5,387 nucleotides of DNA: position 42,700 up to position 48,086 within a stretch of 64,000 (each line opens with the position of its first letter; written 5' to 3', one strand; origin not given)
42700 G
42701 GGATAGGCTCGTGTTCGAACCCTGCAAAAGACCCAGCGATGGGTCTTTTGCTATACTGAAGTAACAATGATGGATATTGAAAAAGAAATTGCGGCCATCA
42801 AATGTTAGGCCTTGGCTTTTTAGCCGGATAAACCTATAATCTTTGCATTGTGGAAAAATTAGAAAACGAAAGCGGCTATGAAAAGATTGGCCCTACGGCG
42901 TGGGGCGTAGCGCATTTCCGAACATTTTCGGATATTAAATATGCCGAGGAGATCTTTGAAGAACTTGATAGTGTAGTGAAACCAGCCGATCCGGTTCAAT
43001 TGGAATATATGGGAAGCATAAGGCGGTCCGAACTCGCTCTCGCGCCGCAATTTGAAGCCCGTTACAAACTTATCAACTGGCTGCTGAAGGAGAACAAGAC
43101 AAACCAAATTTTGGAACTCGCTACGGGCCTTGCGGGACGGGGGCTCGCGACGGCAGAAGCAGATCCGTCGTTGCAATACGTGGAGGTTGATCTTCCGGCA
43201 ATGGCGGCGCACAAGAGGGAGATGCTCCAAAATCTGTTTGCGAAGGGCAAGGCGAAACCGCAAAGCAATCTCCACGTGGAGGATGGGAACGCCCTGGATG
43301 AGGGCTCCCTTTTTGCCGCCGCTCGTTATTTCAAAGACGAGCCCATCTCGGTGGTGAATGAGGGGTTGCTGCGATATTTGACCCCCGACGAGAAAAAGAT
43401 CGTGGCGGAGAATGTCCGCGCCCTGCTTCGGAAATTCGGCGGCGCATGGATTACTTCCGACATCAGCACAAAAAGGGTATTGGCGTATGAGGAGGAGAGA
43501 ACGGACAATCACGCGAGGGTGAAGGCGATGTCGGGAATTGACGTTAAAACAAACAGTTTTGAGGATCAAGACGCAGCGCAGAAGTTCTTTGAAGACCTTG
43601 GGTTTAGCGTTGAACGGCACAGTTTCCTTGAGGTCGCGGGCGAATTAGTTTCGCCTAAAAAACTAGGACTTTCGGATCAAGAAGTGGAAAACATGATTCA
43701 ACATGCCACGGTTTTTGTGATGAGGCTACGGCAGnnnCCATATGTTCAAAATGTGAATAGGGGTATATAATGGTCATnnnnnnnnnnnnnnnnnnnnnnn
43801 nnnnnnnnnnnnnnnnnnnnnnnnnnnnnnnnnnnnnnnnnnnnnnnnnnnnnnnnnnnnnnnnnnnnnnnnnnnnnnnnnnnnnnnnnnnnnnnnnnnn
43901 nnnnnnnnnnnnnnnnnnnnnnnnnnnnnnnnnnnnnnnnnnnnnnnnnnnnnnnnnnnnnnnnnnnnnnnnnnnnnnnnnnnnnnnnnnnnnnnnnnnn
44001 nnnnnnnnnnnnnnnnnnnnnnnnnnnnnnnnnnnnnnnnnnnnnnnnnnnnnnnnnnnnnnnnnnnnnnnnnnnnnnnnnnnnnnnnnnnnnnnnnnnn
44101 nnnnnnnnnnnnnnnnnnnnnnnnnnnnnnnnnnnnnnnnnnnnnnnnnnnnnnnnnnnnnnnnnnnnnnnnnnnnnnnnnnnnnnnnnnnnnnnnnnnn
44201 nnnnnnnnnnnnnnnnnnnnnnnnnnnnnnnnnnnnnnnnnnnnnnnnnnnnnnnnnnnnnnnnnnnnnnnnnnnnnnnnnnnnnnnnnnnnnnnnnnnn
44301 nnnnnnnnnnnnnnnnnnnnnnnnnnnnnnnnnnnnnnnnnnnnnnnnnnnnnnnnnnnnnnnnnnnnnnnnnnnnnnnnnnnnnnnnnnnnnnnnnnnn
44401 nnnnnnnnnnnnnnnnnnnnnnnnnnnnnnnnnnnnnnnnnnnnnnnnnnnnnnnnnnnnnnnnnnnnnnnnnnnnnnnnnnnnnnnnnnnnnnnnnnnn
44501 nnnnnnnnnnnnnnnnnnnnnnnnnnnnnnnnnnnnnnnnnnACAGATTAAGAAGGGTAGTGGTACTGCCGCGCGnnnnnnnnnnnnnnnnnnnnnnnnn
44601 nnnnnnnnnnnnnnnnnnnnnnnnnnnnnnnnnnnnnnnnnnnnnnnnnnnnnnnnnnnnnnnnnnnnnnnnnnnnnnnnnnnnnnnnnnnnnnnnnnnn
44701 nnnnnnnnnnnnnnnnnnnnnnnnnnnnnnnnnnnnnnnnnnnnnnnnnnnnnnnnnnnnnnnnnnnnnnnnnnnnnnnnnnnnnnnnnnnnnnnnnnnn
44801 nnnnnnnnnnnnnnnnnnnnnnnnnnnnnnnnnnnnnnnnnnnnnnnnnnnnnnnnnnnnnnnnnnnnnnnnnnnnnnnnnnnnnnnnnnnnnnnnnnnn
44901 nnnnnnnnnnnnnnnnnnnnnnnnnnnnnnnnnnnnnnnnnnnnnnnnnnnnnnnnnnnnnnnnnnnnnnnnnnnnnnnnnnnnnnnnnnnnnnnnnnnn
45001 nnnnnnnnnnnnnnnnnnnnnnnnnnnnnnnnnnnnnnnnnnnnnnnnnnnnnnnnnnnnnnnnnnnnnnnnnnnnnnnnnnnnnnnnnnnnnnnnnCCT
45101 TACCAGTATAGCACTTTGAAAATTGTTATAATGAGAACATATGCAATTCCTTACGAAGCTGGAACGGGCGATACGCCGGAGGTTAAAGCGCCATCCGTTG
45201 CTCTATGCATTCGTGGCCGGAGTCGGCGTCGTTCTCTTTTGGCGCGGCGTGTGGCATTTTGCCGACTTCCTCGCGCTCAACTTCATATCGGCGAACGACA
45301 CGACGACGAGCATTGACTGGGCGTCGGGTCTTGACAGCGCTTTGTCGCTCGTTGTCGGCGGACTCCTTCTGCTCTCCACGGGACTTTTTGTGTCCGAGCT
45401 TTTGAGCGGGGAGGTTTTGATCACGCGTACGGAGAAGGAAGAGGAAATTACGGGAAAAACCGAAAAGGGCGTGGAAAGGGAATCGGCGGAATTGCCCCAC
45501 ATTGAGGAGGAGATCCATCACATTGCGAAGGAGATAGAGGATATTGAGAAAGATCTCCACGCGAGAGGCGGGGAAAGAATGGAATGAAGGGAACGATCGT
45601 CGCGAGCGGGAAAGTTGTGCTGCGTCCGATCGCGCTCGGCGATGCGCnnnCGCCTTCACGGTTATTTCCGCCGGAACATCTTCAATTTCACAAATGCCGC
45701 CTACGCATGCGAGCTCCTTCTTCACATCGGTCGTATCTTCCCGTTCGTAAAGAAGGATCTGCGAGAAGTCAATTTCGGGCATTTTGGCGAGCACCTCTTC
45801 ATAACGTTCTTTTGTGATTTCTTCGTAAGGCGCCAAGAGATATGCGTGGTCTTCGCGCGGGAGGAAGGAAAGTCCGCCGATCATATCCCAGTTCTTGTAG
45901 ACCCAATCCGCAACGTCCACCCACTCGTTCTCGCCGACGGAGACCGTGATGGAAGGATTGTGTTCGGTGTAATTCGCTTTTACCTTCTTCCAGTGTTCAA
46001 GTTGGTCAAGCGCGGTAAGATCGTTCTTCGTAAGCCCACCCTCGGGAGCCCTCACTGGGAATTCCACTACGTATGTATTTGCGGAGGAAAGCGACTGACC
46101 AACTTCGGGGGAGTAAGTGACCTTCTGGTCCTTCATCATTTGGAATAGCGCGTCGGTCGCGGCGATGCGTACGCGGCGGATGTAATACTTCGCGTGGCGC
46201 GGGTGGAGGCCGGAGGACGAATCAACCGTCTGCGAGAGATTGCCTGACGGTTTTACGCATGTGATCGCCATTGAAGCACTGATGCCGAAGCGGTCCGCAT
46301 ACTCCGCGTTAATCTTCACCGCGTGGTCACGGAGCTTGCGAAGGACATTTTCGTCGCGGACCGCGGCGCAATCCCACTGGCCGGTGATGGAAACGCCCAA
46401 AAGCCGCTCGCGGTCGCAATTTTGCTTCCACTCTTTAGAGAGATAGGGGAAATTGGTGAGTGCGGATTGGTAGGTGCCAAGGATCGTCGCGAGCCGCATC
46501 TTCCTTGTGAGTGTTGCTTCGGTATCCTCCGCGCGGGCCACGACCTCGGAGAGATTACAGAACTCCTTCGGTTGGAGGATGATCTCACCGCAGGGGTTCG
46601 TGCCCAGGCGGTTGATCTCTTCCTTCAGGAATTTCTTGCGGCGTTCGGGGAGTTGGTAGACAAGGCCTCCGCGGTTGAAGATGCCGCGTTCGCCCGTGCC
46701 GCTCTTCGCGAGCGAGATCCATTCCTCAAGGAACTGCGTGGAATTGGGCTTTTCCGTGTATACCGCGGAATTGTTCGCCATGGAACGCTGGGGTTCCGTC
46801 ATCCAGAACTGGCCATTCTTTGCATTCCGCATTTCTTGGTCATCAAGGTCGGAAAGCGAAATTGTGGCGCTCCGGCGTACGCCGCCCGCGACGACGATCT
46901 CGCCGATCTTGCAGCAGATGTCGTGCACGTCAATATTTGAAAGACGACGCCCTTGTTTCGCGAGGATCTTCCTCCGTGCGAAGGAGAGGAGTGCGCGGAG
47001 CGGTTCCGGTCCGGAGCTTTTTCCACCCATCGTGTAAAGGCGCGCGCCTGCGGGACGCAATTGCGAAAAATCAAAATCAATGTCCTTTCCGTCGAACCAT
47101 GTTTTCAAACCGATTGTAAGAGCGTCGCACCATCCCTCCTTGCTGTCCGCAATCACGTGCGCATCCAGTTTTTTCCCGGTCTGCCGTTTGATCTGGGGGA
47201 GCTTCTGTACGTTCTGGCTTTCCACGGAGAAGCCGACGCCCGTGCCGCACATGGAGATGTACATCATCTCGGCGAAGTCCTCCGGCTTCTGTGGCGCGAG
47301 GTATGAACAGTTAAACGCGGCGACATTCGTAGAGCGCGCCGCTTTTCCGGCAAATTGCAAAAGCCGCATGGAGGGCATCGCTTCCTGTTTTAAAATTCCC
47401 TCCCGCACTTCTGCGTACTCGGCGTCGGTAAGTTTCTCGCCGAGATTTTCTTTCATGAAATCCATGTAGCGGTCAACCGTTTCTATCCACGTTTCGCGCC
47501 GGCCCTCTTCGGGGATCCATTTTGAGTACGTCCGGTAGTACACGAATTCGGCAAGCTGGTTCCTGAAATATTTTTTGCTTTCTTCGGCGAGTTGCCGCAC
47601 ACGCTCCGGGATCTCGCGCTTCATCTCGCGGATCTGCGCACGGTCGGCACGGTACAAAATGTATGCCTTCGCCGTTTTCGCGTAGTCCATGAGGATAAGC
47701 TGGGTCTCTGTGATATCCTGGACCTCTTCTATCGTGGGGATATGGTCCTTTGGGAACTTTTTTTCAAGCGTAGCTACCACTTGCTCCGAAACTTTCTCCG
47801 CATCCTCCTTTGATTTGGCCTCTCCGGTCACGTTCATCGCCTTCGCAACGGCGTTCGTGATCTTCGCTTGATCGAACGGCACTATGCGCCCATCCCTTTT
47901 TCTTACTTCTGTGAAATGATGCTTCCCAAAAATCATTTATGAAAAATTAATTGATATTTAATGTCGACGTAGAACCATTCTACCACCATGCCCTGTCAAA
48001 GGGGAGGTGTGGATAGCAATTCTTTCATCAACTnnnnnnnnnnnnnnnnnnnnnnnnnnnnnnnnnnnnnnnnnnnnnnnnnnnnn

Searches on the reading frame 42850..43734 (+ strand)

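Call 44: search_protein_families(library=pfam, max_evalue=0.00001, proteins=[window:42850-43734:+])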
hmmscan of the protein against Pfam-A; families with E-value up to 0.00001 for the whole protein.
window:42850-43734:+ (295 aa): 1 family
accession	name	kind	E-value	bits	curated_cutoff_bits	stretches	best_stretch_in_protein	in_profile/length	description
PF04072.20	LCM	-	2.6e-08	34.4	22.3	1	82-187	82-184/187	Leucine carboxyl methyltransferase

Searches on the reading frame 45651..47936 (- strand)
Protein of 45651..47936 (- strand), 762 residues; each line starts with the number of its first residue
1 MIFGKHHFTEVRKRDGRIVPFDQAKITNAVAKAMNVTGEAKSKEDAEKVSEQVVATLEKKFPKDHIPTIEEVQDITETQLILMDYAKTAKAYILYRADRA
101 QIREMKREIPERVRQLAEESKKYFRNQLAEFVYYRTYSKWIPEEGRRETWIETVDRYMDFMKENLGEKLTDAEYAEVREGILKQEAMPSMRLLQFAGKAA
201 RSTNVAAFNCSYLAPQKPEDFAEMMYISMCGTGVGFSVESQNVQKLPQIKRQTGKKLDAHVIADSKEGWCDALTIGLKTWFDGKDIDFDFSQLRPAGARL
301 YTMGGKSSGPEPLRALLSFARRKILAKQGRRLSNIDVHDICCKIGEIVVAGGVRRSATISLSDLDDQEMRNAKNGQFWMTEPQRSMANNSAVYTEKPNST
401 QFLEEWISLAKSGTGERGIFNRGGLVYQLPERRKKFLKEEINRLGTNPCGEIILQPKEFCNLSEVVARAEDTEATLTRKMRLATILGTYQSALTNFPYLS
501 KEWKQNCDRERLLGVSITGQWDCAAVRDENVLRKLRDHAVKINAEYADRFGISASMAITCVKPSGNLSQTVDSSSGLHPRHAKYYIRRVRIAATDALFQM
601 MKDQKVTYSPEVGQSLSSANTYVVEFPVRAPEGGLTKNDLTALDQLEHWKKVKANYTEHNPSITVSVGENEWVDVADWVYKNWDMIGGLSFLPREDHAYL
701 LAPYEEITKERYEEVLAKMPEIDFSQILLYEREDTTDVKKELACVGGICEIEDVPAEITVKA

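Call 43: search_protein_families(library=pfam, max_evalue=0.00001, proteins=[window:45651-47936:-])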
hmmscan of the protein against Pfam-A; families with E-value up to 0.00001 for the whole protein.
window:45651-47936:- (762 aa): 2 families
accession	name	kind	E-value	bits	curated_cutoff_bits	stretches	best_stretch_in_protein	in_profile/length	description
PF03477.21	ATP-cone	-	9.1e-22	77.9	25.8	1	10-100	2-87/88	ATP cone domain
PF17975.6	RNR_Alpha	-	2.3e-12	47.7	26.4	1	114-186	7-77/101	Ribonucleotide reductase alpha domain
